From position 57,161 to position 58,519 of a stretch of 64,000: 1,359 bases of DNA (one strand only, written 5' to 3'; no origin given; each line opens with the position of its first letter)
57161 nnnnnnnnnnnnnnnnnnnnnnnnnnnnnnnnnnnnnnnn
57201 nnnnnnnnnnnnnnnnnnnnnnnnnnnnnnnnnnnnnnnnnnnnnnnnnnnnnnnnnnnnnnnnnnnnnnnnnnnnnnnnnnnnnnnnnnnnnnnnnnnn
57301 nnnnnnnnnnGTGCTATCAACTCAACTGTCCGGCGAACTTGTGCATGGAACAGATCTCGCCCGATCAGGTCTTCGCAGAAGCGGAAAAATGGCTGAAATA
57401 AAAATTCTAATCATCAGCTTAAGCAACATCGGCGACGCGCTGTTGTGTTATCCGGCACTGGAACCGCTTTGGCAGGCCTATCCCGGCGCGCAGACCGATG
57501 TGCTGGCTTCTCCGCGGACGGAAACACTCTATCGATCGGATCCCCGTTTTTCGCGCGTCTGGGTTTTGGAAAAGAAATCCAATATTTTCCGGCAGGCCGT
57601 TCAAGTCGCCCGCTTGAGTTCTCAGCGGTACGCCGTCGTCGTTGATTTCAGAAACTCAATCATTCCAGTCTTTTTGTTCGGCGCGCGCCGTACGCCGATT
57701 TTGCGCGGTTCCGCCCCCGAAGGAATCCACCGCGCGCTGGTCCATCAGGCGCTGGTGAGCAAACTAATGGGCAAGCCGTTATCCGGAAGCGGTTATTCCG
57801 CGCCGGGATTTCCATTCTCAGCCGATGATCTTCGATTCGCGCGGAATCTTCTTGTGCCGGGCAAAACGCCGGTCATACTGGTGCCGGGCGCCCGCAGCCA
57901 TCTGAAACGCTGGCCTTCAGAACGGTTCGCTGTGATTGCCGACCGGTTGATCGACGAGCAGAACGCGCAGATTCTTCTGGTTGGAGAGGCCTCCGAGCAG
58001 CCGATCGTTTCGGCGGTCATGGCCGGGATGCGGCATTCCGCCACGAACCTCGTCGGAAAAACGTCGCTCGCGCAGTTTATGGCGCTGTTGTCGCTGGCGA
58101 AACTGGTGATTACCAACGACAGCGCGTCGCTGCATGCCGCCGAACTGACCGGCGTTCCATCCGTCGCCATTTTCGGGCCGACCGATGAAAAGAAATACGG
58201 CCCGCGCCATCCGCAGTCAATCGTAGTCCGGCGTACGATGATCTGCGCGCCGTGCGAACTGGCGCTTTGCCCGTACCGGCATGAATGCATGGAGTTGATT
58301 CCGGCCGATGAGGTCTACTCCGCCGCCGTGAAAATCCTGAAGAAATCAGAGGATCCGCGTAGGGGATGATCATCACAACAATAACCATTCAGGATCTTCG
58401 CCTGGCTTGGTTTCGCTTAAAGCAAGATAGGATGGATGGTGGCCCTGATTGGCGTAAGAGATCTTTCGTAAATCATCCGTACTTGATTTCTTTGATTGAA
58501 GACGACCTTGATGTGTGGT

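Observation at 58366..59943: AT-rich reverse transcriptase gene seamlessly embedded inside an LPS heptosyltransferase operon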

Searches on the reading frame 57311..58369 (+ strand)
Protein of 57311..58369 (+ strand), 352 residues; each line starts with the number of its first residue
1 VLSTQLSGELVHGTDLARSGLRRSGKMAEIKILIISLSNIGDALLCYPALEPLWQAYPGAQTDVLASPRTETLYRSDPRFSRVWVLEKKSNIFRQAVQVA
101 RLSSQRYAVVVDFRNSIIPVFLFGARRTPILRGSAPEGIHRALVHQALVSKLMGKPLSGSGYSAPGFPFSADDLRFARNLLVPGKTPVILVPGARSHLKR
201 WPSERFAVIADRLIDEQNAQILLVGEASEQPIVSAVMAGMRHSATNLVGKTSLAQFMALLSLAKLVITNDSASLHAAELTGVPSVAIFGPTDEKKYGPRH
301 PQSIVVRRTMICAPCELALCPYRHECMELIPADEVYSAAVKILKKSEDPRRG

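Call 3: search_protein_families(library=pfam, proteins=[window:57311-58369:+], max_evalue=0.01)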
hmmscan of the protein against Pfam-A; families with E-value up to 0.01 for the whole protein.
window:57311-58369:+ (352 aa): 1 family
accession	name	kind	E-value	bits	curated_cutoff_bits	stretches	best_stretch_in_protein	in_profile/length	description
PF01075.23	Glyco_transf_9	-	2e-30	106.3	22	1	162-322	82-243/247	Glycosyltransferase family 9 (heptosyltransferase)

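Call 75: search_protein_families(library=padloc, proteins=[L169:4848-5156:+, L169:5175-5963:+, L171:4987-5442:+, L171:5481-5699:-, L171:5699-5983:-, L169:7317-8318:+, L169:8305-9066:+], max_evalue=0.001)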
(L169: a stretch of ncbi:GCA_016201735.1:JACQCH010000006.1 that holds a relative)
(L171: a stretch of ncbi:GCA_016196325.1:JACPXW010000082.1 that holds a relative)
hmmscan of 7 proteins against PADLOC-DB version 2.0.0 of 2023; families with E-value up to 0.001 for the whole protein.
L169:4848-5156:+ (103 aa): 0 families

L169:5175-5963:+ (263 aa): 0 families

L171:4987-5442:+ (152 aa): 0 families

L171:5481-5699:- (73 aa): 0 families

L171:5699-5983:- (95 aa): 0 families

L169:7317-8318:+ (334 aa): 66 families (the best 25 are shown)
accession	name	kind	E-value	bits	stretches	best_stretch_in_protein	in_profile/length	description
PDLC03354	MTase_II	-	7e-147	487.8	1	2-312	76-383/425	Type II methyltransferase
PDLC03636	MTase_III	-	8.5e-38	128.5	2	9-161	66-199/575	Type III methyltransferase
PDLC03300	MTase_II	-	2.6e-36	123.2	2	10-140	29-170/302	Type II methyltransferase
PDLC03638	MTase_III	-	1.8e-35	120.5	1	11-299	402-665/816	Type III methyltransferase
PDLC03644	MTase_III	-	2.6e-35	120.2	1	6-310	55-392/542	Type III methyltransferase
PDLC03339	MTase_II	-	2.9e-35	119.8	2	222-312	179-272/399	Type II methyltransferase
PDLC03633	MTase_III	-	5e-31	106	2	9-141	97-236/616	Type III methyltransferase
PDLC03635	MTase_III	-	9.9e-29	98.5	2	9-145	238-361/708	Type III methyltransferase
PDLC03634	MTase_III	-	6.9e-28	95.9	1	9-286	114-425/621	Type III methyltransferase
PDLC03371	MTase_II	-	4.4e-24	83.4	2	220-310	149-251/260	Type II methyltransferase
PDLC03632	MTase_III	-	1e-21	74.7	2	7-137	182-321/983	Type III methyltransferase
PDLC03265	MTase_II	-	3.4e-21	74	1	230-311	245-328/333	Type II methyltransferase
PDLC03641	MTase_III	-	2.7e-19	67.2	1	52-290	180-431/657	Type III methyltransferase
PDLC03216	MTase_II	-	1.4e-17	61.8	1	250-311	194-255/364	Type II methyltransferase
PDLC03637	MTase_III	-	7.8e-17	59.1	1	9-244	141-377/513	Type III methyltransferase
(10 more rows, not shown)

L169:8305-9066:+ (254 aa): 2 families
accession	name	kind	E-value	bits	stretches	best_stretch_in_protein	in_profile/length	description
PDLC03495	REase_II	-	7e-52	174.5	1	1-251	1-257/260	Type II restriction enzyme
PDLC03578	REase_II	-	4.3e-06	24.4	0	143-251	201-319/332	Type II restriction enzyme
